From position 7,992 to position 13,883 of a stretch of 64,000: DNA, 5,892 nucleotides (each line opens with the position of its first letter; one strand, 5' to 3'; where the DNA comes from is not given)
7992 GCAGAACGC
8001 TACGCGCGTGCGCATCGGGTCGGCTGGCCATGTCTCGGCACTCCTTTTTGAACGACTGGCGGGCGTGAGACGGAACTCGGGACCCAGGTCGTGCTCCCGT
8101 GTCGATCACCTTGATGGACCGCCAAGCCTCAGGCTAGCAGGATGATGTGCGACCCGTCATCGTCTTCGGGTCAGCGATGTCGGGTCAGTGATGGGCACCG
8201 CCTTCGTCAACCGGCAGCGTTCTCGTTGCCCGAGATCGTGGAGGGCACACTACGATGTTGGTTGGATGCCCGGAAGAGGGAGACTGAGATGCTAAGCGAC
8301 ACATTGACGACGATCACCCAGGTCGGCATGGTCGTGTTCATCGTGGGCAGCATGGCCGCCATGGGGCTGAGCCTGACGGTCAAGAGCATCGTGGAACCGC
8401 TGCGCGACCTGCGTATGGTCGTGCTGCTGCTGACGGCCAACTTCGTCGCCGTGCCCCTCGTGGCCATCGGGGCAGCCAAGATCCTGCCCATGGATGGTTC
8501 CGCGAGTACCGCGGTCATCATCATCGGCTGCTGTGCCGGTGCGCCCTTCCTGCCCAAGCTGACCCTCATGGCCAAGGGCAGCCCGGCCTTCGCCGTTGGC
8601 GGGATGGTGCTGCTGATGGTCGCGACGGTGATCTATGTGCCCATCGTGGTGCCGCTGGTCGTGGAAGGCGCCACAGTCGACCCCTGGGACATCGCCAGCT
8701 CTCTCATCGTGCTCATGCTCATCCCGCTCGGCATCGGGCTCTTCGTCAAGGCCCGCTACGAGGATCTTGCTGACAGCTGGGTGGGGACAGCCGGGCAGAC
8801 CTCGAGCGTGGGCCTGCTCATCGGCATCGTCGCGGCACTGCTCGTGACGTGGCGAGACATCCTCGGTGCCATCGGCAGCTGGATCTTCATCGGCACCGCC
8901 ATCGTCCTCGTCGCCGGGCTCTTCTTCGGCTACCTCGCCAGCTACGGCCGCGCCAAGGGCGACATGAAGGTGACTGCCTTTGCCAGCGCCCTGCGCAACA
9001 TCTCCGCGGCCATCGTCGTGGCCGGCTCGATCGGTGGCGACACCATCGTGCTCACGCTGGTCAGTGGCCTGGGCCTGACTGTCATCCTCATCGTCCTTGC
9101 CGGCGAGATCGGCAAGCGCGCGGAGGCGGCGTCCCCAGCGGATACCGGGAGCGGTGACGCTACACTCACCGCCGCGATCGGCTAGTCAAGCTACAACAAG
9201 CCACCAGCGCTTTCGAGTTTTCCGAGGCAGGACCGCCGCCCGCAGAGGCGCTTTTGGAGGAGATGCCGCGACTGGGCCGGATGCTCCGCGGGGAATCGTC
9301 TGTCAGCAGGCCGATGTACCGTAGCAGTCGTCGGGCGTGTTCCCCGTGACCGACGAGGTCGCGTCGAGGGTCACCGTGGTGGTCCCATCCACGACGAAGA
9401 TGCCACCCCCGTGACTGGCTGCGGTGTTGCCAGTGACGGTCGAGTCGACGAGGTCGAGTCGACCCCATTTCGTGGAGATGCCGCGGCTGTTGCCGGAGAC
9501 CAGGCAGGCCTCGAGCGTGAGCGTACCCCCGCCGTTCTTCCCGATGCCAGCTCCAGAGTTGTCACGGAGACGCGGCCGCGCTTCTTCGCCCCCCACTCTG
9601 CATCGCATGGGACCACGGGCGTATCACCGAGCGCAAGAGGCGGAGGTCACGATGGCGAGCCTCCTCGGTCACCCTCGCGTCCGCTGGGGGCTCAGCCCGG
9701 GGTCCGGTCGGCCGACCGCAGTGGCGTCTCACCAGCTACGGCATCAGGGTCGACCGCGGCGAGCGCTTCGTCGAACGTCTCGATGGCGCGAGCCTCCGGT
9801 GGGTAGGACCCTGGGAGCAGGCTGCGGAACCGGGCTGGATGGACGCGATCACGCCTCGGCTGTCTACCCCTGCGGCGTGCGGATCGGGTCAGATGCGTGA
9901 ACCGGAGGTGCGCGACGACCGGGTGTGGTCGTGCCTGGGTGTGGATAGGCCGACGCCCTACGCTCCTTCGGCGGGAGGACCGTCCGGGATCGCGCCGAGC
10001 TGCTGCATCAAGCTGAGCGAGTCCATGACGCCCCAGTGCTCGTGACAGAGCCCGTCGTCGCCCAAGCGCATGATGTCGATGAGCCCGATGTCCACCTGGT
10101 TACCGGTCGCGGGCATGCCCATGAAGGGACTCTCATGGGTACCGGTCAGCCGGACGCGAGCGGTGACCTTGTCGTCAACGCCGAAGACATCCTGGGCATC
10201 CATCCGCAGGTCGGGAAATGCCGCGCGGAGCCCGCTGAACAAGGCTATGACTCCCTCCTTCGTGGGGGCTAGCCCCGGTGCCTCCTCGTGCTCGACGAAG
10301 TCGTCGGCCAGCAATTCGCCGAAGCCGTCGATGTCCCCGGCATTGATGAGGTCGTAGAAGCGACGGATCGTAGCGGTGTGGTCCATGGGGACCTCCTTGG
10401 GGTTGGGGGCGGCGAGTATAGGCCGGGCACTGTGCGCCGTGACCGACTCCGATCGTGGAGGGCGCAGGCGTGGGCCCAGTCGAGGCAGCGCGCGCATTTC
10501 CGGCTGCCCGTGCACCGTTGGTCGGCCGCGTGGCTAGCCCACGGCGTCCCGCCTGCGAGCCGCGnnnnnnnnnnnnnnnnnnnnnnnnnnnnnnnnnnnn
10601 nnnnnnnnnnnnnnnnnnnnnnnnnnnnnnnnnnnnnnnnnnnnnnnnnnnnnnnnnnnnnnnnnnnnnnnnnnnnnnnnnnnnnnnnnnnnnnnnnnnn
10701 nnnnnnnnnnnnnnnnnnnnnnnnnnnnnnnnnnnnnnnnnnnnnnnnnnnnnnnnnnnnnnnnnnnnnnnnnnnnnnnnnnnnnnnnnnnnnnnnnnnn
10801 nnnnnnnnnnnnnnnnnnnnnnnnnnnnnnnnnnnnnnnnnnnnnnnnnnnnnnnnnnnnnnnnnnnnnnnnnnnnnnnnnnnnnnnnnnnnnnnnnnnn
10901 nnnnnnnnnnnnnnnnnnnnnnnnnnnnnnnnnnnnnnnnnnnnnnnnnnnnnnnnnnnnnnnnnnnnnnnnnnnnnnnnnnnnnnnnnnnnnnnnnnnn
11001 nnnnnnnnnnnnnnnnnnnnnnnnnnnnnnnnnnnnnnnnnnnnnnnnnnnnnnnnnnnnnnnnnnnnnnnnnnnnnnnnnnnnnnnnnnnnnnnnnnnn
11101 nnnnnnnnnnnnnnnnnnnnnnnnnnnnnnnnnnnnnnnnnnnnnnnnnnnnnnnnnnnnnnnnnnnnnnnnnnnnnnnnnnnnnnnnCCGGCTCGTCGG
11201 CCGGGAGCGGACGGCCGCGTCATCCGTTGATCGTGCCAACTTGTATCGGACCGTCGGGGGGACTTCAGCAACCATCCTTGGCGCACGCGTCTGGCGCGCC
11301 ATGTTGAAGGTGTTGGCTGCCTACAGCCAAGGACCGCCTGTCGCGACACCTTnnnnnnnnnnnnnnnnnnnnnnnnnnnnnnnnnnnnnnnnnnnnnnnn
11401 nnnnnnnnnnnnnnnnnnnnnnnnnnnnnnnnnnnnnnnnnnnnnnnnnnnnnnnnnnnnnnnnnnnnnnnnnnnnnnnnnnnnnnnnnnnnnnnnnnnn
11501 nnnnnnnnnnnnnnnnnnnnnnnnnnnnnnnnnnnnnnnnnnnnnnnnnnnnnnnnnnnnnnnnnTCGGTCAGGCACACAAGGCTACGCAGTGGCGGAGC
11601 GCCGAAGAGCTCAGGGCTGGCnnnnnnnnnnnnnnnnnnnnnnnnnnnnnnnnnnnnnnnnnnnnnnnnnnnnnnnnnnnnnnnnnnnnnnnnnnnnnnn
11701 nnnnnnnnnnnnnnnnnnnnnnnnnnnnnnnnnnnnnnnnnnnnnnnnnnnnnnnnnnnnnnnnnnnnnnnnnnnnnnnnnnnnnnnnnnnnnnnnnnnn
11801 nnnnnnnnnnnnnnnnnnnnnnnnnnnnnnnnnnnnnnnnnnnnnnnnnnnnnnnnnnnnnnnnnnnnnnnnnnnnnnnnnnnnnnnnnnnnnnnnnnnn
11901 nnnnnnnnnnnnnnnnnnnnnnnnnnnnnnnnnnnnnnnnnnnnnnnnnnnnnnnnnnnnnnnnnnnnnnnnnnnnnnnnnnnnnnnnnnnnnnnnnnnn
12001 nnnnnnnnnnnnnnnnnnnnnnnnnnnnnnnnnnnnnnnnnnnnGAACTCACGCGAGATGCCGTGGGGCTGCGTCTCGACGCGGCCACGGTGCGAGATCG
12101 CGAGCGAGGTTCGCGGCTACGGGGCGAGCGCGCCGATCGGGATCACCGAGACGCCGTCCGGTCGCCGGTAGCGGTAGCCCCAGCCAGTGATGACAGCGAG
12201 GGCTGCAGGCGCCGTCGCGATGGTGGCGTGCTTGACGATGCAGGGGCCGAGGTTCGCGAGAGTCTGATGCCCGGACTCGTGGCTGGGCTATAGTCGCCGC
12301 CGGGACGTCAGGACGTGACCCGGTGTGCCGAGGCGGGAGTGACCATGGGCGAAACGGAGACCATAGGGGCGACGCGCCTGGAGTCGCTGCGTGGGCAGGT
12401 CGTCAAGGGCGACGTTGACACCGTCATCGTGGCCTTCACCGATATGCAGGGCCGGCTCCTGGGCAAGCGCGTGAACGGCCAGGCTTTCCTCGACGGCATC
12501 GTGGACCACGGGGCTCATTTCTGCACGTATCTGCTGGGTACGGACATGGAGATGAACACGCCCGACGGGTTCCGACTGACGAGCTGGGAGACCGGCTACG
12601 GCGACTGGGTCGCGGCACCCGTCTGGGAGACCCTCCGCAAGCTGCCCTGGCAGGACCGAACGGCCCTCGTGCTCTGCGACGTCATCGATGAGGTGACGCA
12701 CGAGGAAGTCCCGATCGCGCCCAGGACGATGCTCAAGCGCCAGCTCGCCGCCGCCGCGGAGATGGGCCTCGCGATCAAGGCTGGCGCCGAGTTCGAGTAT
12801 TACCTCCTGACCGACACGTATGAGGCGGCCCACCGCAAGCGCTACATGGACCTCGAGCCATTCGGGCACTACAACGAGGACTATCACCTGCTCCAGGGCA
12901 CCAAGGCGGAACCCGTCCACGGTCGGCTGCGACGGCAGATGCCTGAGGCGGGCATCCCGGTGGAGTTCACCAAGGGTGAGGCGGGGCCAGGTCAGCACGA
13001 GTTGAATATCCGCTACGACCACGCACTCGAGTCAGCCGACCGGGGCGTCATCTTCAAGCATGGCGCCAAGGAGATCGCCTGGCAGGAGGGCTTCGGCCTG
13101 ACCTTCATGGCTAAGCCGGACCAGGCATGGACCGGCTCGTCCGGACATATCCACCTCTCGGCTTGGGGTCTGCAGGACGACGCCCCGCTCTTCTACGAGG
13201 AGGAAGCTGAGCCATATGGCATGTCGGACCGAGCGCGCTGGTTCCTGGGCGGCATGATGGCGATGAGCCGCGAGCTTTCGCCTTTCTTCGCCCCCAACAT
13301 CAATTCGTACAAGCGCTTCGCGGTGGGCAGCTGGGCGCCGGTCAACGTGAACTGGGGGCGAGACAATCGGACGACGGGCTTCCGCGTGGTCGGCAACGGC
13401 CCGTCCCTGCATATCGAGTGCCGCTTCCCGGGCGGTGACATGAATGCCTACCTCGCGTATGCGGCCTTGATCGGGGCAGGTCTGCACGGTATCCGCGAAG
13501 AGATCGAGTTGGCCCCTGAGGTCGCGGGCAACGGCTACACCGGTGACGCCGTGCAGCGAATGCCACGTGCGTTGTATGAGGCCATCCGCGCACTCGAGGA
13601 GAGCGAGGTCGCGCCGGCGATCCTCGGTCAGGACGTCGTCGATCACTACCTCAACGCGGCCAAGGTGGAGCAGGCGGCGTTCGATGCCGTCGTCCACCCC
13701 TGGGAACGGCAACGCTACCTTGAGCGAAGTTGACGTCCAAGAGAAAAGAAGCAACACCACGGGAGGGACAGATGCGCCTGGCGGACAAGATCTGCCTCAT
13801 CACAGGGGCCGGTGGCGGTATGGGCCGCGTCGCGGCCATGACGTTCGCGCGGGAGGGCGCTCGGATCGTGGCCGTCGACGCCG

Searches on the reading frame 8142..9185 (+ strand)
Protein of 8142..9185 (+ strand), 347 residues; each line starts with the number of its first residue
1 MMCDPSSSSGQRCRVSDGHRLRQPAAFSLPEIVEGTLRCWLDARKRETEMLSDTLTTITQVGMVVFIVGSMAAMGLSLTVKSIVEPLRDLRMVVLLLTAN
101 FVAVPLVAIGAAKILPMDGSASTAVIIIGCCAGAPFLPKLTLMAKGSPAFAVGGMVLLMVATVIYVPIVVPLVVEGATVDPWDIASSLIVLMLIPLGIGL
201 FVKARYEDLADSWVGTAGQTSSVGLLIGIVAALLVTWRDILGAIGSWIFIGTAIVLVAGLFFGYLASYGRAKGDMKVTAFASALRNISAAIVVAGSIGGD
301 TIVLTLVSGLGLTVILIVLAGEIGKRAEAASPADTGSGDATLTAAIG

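Call 58: search_protein_families(library=pfam, proteins=[window:8142-9185:+], max_evalue=0.00001)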
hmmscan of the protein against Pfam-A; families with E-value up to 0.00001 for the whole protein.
window:8142-9185:+ (347 aa): 2 families
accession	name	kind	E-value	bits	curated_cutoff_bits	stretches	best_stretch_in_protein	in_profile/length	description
PF01758.21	SBF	-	3.1e-12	47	24.3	1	68-233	5-181/191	Sodium Bile acid symporter family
PF13593.11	SBF_like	-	1.6e-06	28.1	25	1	67-265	37-240/313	SBF-like CPA transporter family (DUF4137)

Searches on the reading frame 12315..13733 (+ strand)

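Call 58: search_protein_families(library=pfam, proteins=[window:12315-13733:+], max_evalue=0.00001)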
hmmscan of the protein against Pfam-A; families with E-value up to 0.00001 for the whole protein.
window:12315-13733:+ (472 aa): 1 family
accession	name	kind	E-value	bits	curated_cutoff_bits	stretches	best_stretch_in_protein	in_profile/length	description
PF00120.29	Gln-synt_C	-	2e-92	310.4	24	1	135-468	3-344/344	Glutamine synthetase, catalytic domain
